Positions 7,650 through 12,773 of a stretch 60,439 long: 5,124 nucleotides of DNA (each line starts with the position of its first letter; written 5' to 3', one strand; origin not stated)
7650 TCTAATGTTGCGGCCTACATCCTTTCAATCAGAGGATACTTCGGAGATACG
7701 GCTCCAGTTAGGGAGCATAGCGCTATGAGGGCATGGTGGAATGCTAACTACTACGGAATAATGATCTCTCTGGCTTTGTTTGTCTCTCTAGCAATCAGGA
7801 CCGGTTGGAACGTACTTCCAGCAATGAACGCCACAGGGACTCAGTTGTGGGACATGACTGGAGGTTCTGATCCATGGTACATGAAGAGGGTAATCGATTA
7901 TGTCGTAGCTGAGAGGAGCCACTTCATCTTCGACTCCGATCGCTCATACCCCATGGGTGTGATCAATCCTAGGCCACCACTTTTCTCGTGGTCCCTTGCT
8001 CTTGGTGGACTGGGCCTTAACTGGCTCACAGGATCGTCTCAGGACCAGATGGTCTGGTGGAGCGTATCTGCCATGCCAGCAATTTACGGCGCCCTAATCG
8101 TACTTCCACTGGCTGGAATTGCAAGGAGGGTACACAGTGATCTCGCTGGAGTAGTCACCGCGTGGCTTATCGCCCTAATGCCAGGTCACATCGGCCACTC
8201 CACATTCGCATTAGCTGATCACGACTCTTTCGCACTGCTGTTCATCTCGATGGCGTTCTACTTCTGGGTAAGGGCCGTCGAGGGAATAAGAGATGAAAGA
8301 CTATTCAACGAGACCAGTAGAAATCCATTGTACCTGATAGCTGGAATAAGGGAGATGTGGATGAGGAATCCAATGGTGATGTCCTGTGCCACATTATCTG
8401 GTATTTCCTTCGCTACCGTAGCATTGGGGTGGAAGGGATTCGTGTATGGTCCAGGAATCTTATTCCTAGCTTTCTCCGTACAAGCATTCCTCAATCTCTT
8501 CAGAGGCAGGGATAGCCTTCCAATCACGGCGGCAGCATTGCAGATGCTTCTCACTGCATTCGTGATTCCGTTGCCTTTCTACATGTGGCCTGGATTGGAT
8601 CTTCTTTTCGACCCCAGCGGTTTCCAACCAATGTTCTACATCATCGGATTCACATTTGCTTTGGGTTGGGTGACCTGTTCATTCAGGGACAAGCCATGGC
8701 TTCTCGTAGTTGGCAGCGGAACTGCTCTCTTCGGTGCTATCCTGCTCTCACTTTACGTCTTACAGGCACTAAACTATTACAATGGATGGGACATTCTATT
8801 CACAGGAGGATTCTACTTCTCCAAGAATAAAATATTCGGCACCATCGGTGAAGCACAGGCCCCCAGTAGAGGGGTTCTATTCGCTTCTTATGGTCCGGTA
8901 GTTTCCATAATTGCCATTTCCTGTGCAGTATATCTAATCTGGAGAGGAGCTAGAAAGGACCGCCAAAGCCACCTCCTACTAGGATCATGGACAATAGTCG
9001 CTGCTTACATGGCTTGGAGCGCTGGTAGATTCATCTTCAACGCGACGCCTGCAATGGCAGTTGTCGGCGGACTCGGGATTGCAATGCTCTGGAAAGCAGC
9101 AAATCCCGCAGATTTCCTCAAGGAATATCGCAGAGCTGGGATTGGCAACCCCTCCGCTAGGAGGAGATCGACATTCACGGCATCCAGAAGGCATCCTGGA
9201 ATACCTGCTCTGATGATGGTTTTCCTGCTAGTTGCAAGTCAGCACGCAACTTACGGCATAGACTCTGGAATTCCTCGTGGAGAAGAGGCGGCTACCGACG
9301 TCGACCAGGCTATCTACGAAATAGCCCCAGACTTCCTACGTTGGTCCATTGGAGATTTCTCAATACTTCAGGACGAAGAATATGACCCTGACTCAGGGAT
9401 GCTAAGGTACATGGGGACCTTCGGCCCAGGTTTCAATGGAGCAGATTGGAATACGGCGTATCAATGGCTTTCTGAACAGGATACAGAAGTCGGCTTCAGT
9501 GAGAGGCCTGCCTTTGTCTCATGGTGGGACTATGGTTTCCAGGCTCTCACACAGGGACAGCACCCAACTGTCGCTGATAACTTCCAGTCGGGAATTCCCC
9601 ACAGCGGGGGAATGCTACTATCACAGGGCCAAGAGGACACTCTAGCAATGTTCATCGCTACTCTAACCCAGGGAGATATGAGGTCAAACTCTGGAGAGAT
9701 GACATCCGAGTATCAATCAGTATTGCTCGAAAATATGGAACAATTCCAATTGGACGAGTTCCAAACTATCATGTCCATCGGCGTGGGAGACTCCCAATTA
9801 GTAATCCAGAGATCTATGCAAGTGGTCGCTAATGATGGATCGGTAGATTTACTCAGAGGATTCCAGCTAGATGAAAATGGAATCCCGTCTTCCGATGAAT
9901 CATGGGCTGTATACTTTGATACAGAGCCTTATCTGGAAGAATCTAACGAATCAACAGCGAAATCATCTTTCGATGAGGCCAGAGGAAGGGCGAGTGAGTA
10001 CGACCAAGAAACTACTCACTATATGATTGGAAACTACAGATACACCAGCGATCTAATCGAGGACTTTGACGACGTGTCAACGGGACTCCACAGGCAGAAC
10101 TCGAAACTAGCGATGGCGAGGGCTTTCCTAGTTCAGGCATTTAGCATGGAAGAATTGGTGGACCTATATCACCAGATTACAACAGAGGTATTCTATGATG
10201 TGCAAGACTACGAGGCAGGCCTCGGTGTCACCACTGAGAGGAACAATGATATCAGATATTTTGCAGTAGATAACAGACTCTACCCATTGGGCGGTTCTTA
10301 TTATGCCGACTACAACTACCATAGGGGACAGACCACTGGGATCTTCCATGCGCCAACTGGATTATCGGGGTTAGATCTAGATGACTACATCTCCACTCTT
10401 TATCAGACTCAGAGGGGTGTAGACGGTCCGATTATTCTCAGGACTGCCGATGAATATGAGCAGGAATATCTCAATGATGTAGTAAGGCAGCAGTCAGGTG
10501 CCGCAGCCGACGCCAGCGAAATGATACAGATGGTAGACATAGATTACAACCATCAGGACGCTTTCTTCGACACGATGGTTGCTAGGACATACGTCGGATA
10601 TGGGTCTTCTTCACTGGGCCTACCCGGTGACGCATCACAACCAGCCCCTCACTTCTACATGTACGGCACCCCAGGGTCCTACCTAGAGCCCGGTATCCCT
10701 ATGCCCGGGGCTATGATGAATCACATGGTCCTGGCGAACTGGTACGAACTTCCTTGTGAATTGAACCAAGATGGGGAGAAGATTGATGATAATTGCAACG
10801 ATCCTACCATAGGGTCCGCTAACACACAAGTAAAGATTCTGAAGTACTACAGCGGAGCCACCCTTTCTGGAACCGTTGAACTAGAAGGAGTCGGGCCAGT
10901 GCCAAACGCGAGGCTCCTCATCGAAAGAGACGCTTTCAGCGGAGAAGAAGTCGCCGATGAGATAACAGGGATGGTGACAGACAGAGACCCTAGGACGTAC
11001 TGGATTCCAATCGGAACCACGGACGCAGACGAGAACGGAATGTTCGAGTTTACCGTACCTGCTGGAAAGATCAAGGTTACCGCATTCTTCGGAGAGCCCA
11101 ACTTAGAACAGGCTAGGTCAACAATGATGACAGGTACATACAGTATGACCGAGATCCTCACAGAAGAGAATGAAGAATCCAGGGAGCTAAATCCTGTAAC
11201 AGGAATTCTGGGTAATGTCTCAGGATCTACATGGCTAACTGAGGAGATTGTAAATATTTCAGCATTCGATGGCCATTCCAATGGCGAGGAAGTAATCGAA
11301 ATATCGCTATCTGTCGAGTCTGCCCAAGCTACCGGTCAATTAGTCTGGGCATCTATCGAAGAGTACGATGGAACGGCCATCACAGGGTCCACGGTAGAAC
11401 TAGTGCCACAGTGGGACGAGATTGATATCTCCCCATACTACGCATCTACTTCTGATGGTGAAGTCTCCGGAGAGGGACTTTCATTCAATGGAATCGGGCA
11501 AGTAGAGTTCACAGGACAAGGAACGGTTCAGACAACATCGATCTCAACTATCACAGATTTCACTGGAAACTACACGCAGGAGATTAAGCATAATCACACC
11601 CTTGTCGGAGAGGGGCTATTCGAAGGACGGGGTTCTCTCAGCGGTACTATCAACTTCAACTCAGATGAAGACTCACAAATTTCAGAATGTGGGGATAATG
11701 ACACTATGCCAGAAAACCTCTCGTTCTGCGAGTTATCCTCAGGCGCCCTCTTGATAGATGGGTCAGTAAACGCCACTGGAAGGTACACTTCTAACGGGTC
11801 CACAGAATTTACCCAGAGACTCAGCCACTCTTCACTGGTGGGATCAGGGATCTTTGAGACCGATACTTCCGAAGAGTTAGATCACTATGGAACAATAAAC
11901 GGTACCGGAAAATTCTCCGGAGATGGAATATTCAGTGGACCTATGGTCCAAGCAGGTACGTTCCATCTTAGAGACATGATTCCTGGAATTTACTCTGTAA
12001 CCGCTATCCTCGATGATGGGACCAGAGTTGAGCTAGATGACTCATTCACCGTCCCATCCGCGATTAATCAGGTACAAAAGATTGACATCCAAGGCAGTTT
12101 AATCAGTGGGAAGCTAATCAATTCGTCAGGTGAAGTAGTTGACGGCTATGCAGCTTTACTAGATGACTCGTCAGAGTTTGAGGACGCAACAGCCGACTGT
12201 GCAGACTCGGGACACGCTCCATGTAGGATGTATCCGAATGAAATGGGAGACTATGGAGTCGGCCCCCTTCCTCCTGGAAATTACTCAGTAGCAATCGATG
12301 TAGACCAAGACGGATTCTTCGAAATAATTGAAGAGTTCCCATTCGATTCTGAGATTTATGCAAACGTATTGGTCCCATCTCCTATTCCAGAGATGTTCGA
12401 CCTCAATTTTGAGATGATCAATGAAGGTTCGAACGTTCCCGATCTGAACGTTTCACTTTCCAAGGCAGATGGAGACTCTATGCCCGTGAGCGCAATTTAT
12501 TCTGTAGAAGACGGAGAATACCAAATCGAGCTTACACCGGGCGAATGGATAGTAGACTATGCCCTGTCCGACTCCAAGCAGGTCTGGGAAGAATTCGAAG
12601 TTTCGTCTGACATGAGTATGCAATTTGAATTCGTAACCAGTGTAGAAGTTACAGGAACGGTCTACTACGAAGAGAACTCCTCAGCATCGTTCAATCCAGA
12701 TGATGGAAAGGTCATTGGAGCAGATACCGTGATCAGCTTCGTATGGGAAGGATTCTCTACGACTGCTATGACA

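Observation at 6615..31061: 24.5-kb surface island: AglB giant, S8 protease, beta-helix giant, STAND regulator, MBL hydrolase, calcium-repeat giant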

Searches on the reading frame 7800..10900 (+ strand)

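Call 22: search_solved_structures(query=window:7800-10900:+, max_evalue=0.01, show_alignments=2)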
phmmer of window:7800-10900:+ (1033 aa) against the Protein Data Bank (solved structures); distinct sequences matched with E-value up to 0.01: 8.
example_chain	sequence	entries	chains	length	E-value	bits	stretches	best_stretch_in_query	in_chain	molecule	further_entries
5gmy_A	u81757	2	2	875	1.2e-06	29.8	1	17-281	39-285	Transmembrane oligosaccharyl transferase, putative | Dolichyl-phosphooligosaccharide-protein glycotransferase 3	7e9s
6s7o_A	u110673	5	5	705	9.2e-05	23.6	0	106-161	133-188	Dolichyl-diphosphooligosaccharide--protein glycosyltransferase subunit STT3A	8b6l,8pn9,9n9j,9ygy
6ftj_5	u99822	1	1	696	9.7e-05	23.5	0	106-161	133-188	Dolichyl-diphosphooligosaccharide--protein glycosyltransferase subunit STT3A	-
6ftg_5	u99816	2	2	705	0.0001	23.4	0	106-161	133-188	Dolichyl-diphosphooligosaccharide--protein glycosyltransferase subunit STT3A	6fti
3vu0_A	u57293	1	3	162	0.00015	22.9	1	548-616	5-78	Putative uncharacterized protein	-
3vgp_A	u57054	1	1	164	0.00035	21.6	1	548-614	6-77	Transmembrane oligosaccharyl transferase, putative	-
6c26_A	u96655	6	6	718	0.00066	20.7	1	23-160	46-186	Dolichyl-diphosphooligosaccharide--protein glycosyltransferase subunit STT3 | Dolichyl-diphosphooligosaccharide--protein glycotransferase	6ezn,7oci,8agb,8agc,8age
6s7t_A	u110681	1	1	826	0.0041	18.1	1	24-161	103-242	Dolichyl-diphosphooligosaccharide--protein glycosyltransferase subunit STT3B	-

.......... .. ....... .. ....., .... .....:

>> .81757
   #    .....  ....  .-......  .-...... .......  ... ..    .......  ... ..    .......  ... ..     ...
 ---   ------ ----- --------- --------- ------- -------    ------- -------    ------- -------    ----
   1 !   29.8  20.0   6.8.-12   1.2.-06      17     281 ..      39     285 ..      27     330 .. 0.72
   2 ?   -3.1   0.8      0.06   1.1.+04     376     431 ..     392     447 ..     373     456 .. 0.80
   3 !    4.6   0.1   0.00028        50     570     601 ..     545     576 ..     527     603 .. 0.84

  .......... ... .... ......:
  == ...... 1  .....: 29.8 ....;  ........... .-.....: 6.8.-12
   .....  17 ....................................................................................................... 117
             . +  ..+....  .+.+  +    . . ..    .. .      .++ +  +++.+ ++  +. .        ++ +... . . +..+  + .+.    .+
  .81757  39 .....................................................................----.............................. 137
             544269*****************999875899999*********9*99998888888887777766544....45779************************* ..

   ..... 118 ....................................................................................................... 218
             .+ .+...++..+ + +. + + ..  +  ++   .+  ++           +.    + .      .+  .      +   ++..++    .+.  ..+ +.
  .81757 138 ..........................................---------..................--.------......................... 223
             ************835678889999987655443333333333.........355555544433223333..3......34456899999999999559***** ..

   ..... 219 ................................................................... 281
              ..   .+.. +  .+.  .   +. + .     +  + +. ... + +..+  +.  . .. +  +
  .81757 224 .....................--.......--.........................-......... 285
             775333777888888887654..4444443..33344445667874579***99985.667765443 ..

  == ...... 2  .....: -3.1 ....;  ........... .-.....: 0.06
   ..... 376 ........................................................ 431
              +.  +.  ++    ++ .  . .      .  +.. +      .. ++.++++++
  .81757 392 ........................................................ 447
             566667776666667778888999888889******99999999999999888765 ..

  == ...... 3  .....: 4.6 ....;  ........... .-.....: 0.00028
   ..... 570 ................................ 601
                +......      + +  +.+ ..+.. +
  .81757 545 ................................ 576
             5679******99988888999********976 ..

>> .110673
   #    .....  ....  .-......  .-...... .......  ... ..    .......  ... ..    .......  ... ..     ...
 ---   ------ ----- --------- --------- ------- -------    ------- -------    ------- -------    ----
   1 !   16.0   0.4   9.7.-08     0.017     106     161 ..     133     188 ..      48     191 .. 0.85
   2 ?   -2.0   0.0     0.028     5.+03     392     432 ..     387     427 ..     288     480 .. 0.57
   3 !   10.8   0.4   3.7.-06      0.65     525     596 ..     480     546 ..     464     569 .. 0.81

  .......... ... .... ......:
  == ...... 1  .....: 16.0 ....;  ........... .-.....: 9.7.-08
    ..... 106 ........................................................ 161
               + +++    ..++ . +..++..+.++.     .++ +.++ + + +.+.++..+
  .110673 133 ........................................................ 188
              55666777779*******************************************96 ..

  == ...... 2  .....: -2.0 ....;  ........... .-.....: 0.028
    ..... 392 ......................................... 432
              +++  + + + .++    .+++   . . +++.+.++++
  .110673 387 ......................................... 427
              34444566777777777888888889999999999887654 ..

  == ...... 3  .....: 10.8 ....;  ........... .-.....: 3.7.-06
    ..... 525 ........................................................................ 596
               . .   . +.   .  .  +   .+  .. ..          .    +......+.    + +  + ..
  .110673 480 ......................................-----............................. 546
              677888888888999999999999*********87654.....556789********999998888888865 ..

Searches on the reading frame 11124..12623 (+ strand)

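Call 69: search_protein_families(library=pfam, proteins=[window:11124-12623:+], max_evalue=0.1)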
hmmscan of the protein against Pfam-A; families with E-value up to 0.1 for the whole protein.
window:11124-12623:+ (500 aa): 3 families
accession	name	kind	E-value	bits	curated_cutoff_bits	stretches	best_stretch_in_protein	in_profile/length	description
PF13620.12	CarboxypepD_reg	-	0.00028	21.6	32.3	0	435-477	11-52/82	Carboxypeptidase regulatory-like domain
PF07210.18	DUF1416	-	0.003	17.9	23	0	318-370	12-62/97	Protein of unknown function (DUF1416)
PF10371.14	EKR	-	0.076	13.3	27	0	447-467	25-43/55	Domain of unknown function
